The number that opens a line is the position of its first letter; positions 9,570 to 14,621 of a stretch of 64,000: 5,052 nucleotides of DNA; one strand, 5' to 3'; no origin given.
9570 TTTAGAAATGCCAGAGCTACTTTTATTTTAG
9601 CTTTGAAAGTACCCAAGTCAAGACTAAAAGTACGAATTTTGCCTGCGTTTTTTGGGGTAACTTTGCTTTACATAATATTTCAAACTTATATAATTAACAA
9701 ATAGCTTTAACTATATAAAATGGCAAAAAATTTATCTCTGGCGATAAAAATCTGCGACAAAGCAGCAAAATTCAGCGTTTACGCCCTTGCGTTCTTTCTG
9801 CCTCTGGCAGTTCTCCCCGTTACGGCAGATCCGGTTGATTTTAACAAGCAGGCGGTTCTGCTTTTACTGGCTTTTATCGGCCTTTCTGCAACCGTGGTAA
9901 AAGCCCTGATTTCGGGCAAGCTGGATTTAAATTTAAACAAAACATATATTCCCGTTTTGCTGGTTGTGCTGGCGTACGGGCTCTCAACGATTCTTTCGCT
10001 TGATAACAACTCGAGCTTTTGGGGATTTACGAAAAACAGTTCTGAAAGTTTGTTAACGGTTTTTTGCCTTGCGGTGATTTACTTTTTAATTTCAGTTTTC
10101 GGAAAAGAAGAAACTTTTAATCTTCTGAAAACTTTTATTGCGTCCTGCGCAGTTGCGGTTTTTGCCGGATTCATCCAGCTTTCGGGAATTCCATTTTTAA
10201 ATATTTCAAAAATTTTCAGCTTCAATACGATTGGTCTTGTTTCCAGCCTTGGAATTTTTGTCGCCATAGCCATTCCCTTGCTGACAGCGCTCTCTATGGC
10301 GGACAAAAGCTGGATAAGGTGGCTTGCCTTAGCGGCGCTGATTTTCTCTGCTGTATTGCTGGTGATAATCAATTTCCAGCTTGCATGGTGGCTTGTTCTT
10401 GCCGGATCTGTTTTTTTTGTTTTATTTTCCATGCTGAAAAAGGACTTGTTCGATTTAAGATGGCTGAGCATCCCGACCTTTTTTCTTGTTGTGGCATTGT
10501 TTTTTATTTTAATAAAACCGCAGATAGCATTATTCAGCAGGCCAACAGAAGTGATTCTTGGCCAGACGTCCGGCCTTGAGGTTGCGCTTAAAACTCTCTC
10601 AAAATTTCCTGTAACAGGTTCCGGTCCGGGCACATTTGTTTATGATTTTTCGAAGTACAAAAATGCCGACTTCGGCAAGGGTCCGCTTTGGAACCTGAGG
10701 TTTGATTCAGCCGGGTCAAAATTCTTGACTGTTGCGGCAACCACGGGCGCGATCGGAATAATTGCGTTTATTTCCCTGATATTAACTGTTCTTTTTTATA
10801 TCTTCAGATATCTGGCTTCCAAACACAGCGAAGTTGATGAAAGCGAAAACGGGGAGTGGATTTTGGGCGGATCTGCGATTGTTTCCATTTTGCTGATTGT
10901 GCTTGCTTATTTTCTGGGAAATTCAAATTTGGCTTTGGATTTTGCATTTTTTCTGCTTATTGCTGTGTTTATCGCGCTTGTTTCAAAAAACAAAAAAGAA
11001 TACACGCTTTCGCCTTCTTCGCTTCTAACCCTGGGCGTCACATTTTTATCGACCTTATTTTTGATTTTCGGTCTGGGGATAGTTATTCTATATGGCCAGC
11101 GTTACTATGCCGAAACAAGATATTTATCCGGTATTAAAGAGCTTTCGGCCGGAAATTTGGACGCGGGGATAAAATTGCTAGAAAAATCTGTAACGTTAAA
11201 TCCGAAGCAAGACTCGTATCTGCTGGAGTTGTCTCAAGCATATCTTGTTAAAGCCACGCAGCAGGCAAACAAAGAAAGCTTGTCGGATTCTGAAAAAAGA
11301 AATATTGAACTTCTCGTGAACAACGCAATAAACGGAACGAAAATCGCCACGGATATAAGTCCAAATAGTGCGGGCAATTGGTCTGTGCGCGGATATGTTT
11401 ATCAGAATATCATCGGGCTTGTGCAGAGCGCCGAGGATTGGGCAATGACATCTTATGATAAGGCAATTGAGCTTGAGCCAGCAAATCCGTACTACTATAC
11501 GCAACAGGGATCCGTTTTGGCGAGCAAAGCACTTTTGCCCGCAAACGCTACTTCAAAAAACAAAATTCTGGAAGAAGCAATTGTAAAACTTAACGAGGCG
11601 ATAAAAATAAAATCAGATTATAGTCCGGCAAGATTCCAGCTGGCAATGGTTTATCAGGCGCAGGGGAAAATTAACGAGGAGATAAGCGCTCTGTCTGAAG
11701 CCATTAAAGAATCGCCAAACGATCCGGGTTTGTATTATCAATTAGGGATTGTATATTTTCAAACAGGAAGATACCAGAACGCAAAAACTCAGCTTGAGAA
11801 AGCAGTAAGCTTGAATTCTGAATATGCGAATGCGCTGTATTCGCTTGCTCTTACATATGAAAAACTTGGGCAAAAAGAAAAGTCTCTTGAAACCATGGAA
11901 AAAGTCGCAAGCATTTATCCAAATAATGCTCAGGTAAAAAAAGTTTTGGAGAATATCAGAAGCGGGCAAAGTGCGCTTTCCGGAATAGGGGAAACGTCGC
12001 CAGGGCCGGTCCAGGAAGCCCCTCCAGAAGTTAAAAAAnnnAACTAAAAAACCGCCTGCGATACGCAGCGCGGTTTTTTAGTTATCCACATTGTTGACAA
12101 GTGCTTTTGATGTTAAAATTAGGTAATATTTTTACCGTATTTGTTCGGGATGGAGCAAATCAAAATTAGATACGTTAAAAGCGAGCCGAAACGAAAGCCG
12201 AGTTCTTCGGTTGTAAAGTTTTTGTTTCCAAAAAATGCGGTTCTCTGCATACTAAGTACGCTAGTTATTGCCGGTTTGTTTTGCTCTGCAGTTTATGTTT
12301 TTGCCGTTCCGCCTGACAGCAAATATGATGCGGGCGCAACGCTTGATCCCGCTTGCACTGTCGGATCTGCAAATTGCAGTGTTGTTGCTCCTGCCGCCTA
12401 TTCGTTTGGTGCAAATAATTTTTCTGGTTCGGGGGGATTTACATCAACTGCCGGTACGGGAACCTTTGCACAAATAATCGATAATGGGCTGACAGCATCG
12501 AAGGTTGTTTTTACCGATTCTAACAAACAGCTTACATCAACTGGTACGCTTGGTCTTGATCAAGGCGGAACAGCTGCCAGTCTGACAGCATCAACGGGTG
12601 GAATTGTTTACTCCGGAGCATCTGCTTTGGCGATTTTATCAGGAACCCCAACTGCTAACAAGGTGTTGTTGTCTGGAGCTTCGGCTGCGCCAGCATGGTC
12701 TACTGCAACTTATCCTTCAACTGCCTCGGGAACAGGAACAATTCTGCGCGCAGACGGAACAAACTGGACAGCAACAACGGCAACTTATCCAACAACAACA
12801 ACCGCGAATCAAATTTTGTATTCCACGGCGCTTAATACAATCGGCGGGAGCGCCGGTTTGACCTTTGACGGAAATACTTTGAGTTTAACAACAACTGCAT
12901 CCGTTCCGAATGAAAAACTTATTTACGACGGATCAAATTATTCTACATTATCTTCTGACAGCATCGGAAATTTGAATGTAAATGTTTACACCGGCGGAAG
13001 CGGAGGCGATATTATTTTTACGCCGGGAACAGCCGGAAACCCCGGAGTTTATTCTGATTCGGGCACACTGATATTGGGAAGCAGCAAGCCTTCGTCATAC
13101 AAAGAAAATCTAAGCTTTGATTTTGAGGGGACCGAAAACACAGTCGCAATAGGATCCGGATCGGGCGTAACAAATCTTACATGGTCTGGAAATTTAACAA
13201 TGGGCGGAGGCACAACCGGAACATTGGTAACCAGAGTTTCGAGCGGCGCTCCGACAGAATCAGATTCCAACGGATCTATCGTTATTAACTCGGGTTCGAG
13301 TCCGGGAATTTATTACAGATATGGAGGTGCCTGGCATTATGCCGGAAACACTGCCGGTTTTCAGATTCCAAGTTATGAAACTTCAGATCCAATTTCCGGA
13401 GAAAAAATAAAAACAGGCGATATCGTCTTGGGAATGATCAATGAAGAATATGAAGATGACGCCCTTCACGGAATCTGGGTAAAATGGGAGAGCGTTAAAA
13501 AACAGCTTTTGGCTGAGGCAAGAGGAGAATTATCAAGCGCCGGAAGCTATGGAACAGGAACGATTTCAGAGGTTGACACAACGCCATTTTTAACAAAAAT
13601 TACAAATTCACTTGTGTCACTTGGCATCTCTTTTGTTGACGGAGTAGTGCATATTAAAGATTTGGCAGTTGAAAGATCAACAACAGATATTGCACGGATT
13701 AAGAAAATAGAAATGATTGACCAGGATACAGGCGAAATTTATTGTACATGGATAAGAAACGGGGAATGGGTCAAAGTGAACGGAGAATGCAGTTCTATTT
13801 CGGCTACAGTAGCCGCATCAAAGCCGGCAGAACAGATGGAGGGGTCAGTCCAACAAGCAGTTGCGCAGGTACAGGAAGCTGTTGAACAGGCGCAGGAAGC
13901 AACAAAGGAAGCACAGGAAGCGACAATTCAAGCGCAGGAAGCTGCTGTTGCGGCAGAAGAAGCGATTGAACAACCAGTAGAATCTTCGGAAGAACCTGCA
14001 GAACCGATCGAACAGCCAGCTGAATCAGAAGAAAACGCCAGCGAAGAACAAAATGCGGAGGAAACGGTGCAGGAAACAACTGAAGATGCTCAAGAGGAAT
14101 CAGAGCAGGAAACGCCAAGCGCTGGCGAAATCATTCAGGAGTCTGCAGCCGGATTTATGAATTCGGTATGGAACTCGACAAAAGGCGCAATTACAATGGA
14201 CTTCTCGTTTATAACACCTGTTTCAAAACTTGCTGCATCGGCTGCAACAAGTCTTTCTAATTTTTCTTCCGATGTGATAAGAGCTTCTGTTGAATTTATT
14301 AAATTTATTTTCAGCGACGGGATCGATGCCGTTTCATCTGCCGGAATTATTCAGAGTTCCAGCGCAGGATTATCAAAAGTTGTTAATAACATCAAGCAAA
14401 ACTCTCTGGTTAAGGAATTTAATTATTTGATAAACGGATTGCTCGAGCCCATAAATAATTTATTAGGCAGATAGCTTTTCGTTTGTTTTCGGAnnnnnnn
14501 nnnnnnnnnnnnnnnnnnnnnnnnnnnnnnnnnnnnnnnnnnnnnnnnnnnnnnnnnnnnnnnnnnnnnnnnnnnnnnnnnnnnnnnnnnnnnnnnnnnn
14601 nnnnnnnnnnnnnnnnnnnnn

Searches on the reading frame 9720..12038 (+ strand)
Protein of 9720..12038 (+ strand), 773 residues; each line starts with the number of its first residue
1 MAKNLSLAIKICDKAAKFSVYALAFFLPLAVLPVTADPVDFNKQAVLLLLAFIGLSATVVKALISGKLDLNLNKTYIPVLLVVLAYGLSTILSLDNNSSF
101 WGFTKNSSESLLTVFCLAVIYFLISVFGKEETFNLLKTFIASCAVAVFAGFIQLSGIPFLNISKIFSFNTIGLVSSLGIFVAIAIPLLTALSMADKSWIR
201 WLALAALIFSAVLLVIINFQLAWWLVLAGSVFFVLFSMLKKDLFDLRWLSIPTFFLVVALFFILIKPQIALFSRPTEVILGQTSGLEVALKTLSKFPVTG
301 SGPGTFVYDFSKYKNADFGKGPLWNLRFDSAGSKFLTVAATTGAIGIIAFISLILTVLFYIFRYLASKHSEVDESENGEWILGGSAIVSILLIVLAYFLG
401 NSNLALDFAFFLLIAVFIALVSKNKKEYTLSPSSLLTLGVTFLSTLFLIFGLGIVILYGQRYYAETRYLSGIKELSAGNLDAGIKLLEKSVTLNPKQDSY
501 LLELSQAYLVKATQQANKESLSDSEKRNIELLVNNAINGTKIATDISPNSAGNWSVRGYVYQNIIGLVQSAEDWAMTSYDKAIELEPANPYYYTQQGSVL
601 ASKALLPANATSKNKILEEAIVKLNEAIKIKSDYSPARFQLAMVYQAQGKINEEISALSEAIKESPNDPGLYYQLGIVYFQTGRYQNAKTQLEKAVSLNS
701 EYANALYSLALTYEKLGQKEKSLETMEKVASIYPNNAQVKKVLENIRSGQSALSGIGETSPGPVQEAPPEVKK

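Call 16: search_protein_families(library=ncbifam, proteins=[window:9720-12038:+], max_evalue=1)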
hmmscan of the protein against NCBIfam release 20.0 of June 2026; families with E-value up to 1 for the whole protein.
window:9720-12038:+ (773 aa): 35 families (the best 25 are shown)
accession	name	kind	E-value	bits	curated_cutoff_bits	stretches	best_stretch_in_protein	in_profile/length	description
NF040959.1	MamA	equivalog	9.4e-22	77.5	200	1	617-741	53-177/204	magnetosome protein MamA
TIGR02917.1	PEP_TPR_lipo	equivalog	4e-17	61.4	312.2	2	575-745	382-541/899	XrtA/PEP-CTERM system TPR-repeat protein PrsT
TIGR02521.1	type_IV_pilW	equivalog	4.8e-17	62.3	154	3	672-739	34-101/234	type IV pilus biogenesis/stability protein PilW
NF047558.1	TPR_END_plus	domain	1.3e-10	41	32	3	671-703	1-33/56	TPR end-of-group domain-containing protein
NF002725.1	PRK02603.1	equivalog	2.2e-10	40.8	143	1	618-739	19-142/173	photosystem I assembly protein Ycf3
NF033762.1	social_mot_Tgl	equivalog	5.8e-10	38.9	225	1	576-738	51-205/252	social motility TPR repeat lipoprotein Tgl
TIGR00540.1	TPR_hemY_coli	hypoth_equivalog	3.7e-08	32.6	142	1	643-725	300-381/385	heme biosynthesis-associated TPR protein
NF047507.1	TPR_BatC_Lepto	exception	1.5e-07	31.2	175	1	648-749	37-142/214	TPR repeat-containing protein BatC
TIGR02552.1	LcrH_SycD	equivalog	1.9e-07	30.9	104.8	1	639-700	56-117/136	SycD/LcrH family type III secretion system chaperone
TIGR00990.1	3a0801s09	subfamily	2.5e-07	29.7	757.25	1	618-741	348-471/615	mitochondrial import receptor subunit TOM70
TIGR02795.1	tol_pal_ybgF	equivalog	1.6e-06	28.7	90.1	1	669-741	39-114/119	tol-pal system protein YbgF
NF040561.1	PrimPol_Msp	equivalog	3.7e-06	25.8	200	1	657-740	13-88/515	CRISPR-associated primase-polymerase type A1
NF052312.1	T9SS_PorW_SprE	equivalog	6.3e-06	25.1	250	2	571-697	231-356/716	type IX secretion system periplasmic lipoprotein PorW/SprE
NF038257.2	exopoly_VpsP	subfamily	6.9e-06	25.8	125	1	575-692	53-178/213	VpsP family polysaccharide biosynthesis protein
NF033758.1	gliding_GltE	equivalog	1e-05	24.7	225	1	616-715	237-336/411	adventurous gliding motility TPR repeat lipoprotein GltE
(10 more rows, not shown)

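Call 17: search_protein_families(library=phrogs, proteins=[window:9720-12038:+], max_evalue=0.1)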
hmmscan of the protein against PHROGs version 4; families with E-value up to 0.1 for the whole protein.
window:9720-12038:+ (773 aa): 6 families
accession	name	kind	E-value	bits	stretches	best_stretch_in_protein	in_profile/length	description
phrog_7590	-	unknown function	2.9e-10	41.3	2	661-741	47-127/234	-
phrog_5208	-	unknown function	0.0002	21.5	1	671-733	220-287/372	-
phrog_24039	-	unknown function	0.00067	19.1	1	607-717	556-667/780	-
phrog_26187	-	unknown function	0.0073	15.2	1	604-704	96-197/1016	-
phrog_22932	-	unknown function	0.02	14.3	1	619-698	549-627/646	-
phrog_13126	-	moron, auxiliary metabolic gene and host takeover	0.043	14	1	627-752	218-364/394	beta-1,4-glycosyltransferase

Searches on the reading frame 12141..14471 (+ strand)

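Call 4: search_protein_families(library=pfam, proteins=[window:12141-14471:+], max_evalue=1)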
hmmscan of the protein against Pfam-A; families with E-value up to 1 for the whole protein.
window:12141-14471:+ (777 aa): 3 families
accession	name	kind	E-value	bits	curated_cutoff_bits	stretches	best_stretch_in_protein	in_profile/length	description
PF01496.24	V_ATPase_I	-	0.00023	19.7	30.7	1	557-692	61-193/815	V-type ATPase 116kDa subunit family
PF05262.16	Borrelia_P83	-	0.0036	16.3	33.6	1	473-661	167-297/489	Borrelia P83/100 protein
PF09731.14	Mitofilin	-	0.027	13.8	27.4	1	562-660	107-212/614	Mitochondrial inner membrane protein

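Call 16: search_protein_families(library=ncbifam, proteins=[window:12141-14471:+], max_evalue=1)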
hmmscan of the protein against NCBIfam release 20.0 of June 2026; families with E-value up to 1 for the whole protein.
window:12141-14471:+ (777 aa): 8 families
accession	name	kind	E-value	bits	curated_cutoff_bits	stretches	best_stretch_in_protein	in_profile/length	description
NF041035.1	Rad50_Halo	equivalog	0.0015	17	1000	1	538-663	442-562/883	DNA double-strand break repair ATPase Rad50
NF005844.0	PRK07764.1-3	equivalog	0.093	11.5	964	1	554-684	402-527/841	DNA polymerase III subunit gamma and tau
NF005942.0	PRK07994.1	equivalog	0.18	10.7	613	1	571-657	387-478/655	DNA polymerase III subunit gamma/tau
NF008074.0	PRK10811.1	equivalog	0.18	9.4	908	1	555-719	883-1042/1068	ribonuclease E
NF002572.0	PRK02224.1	equivalog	0.5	8.6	1087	1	539-663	443-562/888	DNA double-strand break repair ATPase Rad50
NF046048.1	NlpC_P60_DIP1281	equivalog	0.69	8.7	517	1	561-657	174-331/587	DIP1281 family NlpC/P60 protein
NF005846.3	PRK07764.1-6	equivalog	0.85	8.6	625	0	565-661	413-538/628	DNA polymerase III subunit gamma and tau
NF007083.1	PRK09537.1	equivalog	0.9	8.5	550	0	503-657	10-155/425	pyrrolysine--tRNA(Pyl) ligase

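Call 17: search_protein_families(library=phrogs, proteins=[window:12141-14471:+], max_evalue=0.1)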
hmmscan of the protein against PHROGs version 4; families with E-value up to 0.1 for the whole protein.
window:12141-14471:+ (777 aa): 1 family
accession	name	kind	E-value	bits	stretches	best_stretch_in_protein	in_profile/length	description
phrog_20680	-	unknown function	0.029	14.9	1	519-651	7-129/253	-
